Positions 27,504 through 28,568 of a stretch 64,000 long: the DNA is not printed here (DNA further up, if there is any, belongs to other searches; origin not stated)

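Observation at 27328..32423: Seven-gene cluster coupling NAMPT/NMNAT-Nudix NAD salvage to an ADP-ribosylglycohydrolase, a 2OG oxygenase, a VOC protein and two orphans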

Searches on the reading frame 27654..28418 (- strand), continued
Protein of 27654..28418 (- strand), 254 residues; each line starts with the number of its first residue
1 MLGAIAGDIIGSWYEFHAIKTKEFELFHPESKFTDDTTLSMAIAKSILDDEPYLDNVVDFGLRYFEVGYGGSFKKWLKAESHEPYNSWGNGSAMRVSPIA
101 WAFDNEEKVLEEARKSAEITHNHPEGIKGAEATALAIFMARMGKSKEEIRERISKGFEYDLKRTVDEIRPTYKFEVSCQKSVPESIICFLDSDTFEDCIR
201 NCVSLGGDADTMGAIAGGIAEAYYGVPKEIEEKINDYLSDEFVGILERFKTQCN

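Call 74: find_encoding_contigs(protein=P0030, flank=7000, max_places=1)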
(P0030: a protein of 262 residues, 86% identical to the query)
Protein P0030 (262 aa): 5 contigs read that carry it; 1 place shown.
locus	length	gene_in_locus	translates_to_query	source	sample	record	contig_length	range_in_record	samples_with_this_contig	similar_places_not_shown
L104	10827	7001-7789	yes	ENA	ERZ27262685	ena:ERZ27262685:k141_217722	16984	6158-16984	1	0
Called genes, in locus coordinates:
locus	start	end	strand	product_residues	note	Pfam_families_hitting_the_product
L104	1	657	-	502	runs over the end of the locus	PF02470:MlaD, PF11887:Mce4_CUP1 (faint), PF28544:Helical_needle (faint), PF27164:Aq_493_lipo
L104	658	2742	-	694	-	PF03968:LptD_N (weak)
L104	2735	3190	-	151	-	PF06271:RDD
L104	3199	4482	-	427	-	PF02844:GARS_N, PF01071:GARS_A, PF02655:ATP-grasp_3, PF02786:CPSase_L_D2, PF02222:ATP-grasp (weak), PF08442:ATP-grasp_2 (faint), PF02843:GARS_C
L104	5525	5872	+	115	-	-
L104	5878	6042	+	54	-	-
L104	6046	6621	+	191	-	PF05728:UPF0227, PF12697:Abhydrolase_6 (faint)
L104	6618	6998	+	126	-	-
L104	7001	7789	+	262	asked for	PF03747:ADP_ribosyl_GH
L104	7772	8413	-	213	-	PF02602:HEM4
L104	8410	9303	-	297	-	PF01545:Cation_efflux, PF16916:ZT_dimer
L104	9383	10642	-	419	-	PF09903:DUF2130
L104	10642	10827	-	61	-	?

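Call 75: find_encoding_contigs(protein=P0060, flank=7000, max_places=1)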
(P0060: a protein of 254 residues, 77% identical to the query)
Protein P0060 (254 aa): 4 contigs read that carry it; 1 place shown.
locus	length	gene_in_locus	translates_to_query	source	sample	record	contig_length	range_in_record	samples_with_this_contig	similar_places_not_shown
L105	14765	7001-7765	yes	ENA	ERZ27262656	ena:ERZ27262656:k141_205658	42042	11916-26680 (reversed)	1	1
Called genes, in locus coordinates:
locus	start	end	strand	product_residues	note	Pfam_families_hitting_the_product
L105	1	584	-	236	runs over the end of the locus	PF00977:His_biosynth, PF01884:PcrB (faint), PF01207:Dus (faint)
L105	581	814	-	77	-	-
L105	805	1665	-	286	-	PF02463:SMC_N (faint), PF13175:AAA_15, PF13304:AAA_21, PF13175:AAA_15 (weak)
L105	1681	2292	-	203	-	PF00117:GATase, PF01174:SNO (weak), PF07685:GATase_3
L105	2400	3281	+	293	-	PF00535:Glycos_transf_2 (faint), PF01697:Glyco_transf_92 (weak)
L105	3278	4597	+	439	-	PF05159:Capsule_synth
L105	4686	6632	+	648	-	PF22896:OB_RNR_1st, PF08206:OB_RNB (weak), PF24190:OB_RNR_2nd, PF00773:RNB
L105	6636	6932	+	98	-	PF21621:MPI_cupin_dom (weak), PF07883:Cupin_2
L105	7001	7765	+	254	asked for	PF03747:ADP_ribosyl_GH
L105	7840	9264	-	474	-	PF00224:PK, PF02887:PK_C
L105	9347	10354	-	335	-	PF01118:Semialdhyde_dh, PF22698:Semialdhyde_dhC_1, PF02774:Semialdhyde_dhC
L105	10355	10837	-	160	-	PF03449:GreA_GreB_N, PF01272:GreA_GreB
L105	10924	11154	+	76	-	PF03597:FixS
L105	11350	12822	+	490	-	PF00115:COX1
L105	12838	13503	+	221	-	PF02433:FixO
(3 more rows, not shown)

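Call 76: find_encoding_contigs(protein=P0072, flank=7000, max_places=1)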
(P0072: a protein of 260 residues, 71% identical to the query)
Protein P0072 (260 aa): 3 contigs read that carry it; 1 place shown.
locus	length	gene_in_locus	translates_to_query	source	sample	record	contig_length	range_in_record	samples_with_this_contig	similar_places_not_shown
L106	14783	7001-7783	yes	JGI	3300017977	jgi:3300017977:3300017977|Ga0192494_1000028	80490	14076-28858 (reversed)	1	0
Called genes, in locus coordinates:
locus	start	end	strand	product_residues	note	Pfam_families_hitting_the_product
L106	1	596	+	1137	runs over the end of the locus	PF02743:dCache_1 (weak), PF00989:PAS (faint), PF08448:PAS_4 (faint), PF13426:PAS_9 (weak), PF08447:PAS_3, PF00990:GGDEF, PF00563:EAL, PF13682:CZB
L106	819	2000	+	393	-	PF00202:Aminotran_3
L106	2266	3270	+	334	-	PF01467:CTP_transf_like, PF00293:NUDIX, PF22327:Nudt16-like (faint)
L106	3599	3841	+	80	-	-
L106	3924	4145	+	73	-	-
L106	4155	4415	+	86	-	-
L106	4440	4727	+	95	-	-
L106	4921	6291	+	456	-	PF18127:NAMPT_N, PF04095:NAPRTase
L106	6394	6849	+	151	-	PF01966:HD (weak)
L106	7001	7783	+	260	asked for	PF03747:ADP_ribosyl_GH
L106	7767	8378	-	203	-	PF04336:ACP_PD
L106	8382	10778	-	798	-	PF12156:ATPase-cat_bd, PF00403:HMA, PF00122:E1-E2_ATPase, PF00702:Hydrolase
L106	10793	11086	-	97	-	PF01817:CM_2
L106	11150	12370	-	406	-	-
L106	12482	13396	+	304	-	PF01368:DHH, PF02833:DHHA2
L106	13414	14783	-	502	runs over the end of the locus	PF13584:BatD (weak)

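Call 77: find_encoding_contigs(protein=P0086, flank=7000, max_places=1)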
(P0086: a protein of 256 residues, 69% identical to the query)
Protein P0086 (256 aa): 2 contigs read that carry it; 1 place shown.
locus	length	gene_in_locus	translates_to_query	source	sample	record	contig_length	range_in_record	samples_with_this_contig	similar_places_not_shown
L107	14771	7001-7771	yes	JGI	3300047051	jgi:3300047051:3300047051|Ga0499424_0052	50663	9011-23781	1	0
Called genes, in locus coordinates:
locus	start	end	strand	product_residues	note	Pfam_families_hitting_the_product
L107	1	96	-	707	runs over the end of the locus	PF00931:NB-ARC, PF24885:TPR_NPHP3, PF13424:TPR_12, PF13374:TPR_10, PF13424:TPR_12, PF13424:TPR_12, PF13374:TPR_10, PF24885:TPR_NPHP3, +16 more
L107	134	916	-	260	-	PF12770:CHAT (weak), PF00656:Peptidase_C14 (weak)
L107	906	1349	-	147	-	-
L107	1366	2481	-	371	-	PF12770:CHAT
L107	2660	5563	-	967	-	PF20308:TPR-S (faint), PF00515:TPR_1 (faint), PF07719:TPR_2 (faint), PF13431:TPR_17 (faint), PF13432:TPR_16 (faint), PF14559:TPR_19 (faint), PF13424:TPR_12 (weak), PF12770:CHAT, +4 more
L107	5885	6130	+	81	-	-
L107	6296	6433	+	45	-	-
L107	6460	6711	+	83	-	-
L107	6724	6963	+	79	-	-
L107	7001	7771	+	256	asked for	PF03747:ADP_ribosyl_GH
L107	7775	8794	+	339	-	-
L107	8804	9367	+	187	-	PF00644:PARP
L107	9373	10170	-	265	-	-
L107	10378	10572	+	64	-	-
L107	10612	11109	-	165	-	-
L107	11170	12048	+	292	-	PF00656:Peptidase_C14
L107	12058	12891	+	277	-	-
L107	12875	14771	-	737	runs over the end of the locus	-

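Call 78: find_encoding_contigs(protein=P0089, flank=7000, max_places=1)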
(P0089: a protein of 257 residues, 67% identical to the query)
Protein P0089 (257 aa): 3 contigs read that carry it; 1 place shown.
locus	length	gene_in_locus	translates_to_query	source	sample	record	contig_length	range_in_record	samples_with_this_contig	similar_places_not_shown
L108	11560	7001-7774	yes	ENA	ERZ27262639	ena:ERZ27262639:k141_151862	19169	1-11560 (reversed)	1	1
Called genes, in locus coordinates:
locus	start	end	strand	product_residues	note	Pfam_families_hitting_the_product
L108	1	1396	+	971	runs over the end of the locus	-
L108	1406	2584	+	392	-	PF19975:DO-GTPase1 (weak), PF19993:DO-GTPase2 (weak)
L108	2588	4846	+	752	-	PF20013:GAP1-N2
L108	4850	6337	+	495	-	PF19993:DO-GTPase2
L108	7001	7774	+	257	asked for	PF03747:ADP_ribosyl_GH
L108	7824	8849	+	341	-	-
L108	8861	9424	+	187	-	PF00644:PARP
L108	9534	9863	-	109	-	-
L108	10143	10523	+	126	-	PF21983:NikA-like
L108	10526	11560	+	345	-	?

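Call 79: find_encoding_contigs(protein=P0124, flank=7000, max_places=1)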
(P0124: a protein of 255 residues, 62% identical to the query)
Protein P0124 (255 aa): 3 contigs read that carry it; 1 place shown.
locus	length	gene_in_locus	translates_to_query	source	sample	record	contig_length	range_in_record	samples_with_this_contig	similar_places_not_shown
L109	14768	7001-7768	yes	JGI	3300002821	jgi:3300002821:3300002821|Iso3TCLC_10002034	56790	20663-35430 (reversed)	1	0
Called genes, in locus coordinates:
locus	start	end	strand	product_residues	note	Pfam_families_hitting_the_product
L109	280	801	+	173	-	PF07291:MauE, PF07681:DoxX (weak)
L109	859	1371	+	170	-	PF00581:Rhodanese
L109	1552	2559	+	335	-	PF04055:Radical_SAM, PF12345:DUF3641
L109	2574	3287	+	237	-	PF11249:DUF3047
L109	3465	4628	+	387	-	PF00266:Aminotran_5, PF00155:Aminotran_1_2, PF01212:Beta_elim_lyase, PF01041:DegT_DnrJ_EryC1, PF01053:Cys_Met_Meta_PP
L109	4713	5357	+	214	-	PF01206:TusA, PF02635:DsrE (weak)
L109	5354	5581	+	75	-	PF11823:Se_S_carrier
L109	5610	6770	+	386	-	PF00285:Citrate_synt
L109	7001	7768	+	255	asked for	PF03747:ADP_ribosyl_GH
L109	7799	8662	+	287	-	PF14512:TM1586_NiRdase, PF00881:Nitroreductase (faint)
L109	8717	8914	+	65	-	-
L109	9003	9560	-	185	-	PF05063:MT-A70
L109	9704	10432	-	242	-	PF09195:Endonuc-BglII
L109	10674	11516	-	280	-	PF12838:Fer4_7 (faint), PF13484:Fer4_16 (faint)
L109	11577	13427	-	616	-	PF13183:Fer4_8 (weak), PF13534:Fer4_17 (weak), PF02754:CCG (faint), PF09335:VTT_dom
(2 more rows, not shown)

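Call 83: search_protein_families(library=ncbifam, proteins=[L107:7775-8794:+, L107:8804-9367:+, L104:6618-6998:+, L104:5525-5872:+], max_evalue=1)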
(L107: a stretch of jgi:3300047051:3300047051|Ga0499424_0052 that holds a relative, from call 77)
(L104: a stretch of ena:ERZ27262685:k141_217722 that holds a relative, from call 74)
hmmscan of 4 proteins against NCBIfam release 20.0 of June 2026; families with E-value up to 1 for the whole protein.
L107:7775-8794:+ (339 aa): 0 families

L107:8804-9367:+ (187 aa): 1 family
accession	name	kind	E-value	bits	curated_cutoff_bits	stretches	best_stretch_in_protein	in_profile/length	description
NF002013.0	PRK00819.1-2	equivalog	0.12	11.8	231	1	57-87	87-117/183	RNA 2'-phosphotransferase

L104:6618-6998:+ (126 aa): 0 families

L104:5525-5872:+ (115 aa): 0 families

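Call 89: find_related_loci(query=window:27654-28418:-, collection=viral_contigs, flank=8000)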
Query window:27654-28418:- (254 aa) in viral_contigs; peptide patterns used: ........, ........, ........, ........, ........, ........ (x = any residue, [..] = any of these).
36 stretches matched a pattern, but none encodes a relative of the query by tblastn (E <= 1e-3).

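Call 90: find_related_loci(query=A4, collection=viral_contigs, flank=8000)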
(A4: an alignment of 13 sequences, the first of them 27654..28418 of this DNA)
Query A4 (254 aa) in viral_contigs; peptide patterns used: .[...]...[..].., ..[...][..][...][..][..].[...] (x = any residue, [..] = any of these).
600 stretches matched a pattern (row limit reached: there are more); 563 encode a relative of the query (tblastn E <= 1e-3); the best 80 are kept; 80 distinct loci.
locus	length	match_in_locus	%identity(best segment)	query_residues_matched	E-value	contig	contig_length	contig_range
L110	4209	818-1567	57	1-249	6e-95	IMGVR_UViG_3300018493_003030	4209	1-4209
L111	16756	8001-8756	58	2-252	2e-94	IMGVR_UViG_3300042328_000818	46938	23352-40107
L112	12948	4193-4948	58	2-252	2e-94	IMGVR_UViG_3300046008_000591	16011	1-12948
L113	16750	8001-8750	58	1-249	2e-94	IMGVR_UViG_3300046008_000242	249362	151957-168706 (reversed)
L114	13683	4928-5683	55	1-249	1e-91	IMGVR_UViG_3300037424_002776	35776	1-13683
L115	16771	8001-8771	54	1-254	5e-90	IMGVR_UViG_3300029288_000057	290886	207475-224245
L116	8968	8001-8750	56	1-250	1e-89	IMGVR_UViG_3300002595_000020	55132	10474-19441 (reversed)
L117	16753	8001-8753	57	1-249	5e-89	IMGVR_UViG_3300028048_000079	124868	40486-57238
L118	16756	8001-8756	57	1-249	1e-88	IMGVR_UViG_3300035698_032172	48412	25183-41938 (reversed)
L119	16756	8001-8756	53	1-249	3e-88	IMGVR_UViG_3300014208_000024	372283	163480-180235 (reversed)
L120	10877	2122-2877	54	1-249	2e-88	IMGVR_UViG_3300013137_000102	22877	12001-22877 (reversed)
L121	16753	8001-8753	57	1-249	2e-87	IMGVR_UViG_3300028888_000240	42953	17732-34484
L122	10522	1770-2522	53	1-249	1e-85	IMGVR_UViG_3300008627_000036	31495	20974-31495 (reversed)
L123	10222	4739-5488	54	1-249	1e-84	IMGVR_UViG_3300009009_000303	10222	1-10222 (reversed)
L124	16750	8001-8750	52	1-250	1e-83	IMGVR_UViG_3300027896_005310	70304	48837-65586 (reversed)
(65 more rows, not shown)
